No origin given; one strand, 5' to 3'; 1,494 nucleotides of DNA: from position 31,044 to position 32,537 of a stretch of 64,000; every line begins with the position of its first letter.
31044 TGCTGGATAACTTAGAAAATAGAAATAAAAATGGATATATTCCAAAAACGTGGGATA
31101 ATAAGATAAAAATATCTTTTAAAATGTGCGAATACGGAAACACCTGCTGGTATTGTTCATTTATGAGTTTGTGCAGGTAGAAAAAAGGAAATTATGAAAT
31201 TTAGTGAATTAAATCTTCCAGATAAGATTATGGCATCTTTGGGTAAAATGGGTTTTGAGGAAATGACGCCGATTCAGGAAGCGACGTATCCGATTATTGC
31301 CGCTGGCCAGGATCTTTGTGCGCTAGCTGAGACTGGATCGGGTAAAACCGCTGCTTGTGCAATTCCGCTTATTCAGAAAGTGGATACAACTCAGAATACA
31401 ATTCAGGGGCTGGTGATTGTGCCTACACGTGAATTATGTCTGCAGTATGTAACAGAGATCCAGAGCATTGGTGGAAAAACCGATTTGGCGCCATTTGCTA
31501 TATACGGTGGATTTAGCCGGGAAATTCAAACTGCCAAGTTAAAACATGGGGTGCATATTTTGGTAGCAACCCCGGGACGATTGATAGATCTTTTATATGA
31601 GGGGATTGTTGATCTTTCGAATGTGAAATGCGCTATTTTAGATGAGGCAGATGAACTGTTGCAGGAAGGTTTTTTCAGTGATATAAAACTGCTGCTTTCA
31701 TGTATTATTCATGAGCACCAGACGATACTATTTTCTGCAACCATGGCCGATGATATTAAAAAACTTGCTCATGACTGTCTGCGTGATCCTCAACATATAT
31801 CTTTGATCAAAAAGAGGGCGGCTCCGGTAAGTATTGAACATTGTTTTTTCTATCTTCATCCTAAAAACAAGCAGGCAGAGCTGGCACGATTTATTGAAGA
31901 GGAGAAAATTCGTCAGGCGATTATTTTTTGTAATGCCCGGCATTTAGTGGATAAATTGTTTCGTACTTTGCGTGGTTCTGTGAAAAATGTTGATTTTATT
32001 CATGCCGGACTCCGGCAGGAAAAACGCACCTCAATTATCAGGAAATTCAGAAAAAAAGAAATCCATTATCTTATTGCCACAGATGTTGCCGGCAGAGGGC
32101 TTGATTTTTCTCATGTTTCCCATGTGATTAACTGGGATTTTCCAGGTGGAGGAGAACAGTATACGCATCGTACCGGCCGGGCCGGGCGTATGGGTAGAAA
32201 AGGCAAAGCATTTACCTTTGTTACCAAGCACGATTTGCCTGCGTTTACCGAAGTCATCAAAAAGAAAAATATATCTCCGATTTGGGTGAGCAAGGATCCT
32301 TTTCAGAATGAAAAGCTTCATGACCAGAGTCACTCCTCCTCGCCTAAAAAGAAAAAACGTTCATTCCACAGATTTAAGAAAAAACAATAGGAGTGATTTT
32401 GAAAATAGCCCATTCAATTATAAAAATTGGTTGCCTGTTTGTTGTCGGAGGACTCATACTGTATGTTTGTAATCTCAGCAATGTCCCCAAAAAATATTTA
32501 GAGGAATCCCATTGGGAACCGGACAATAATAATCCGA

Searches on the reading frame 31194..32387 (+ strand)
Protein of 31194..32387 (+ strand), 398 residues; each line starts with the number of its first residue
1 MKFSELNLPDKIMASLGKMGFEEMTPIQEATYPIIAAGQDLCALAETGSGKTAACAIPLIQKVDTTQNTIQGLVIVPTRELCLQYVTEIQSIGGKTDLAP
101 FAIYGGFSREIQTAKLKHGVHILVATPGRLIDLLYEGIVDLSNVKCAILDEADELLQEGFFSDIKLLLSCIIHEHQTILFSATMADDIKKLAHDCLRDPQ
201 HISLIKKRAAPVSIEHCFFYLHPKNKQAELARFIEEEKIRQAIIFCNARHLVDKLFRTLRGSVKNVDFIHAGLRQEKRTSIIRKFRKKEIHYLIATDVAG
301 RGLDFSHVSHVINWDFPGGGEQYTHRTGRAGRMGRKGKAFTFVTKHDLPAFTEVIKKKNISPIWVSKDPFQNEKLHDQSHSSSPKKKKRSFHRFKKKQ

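Call 55: search_protein_families(library=pfam, proteins=[window:31194-32387:+], max_evalue=0.000001)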
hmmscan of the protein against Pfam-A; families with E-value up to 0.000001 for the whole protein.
window:31194-32387:+ (398 aa): 3 families
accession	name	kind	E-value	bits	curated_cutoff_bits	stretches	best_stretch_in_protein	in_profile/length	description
PF00270.35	DEAD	-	1.5e-46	158.6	26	1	25-190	1-166/167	DEAD/DEAH box helicase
PF00271.37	Helicase_C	-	8.9e-28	97.2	23.5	1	226-334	2-110/110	Helicase conserved C-terminal domain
PF04851.21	ResIII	-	5.2e-07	30.2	22.5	0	41-184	26-162/164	Type III restriction enzyme, res subunit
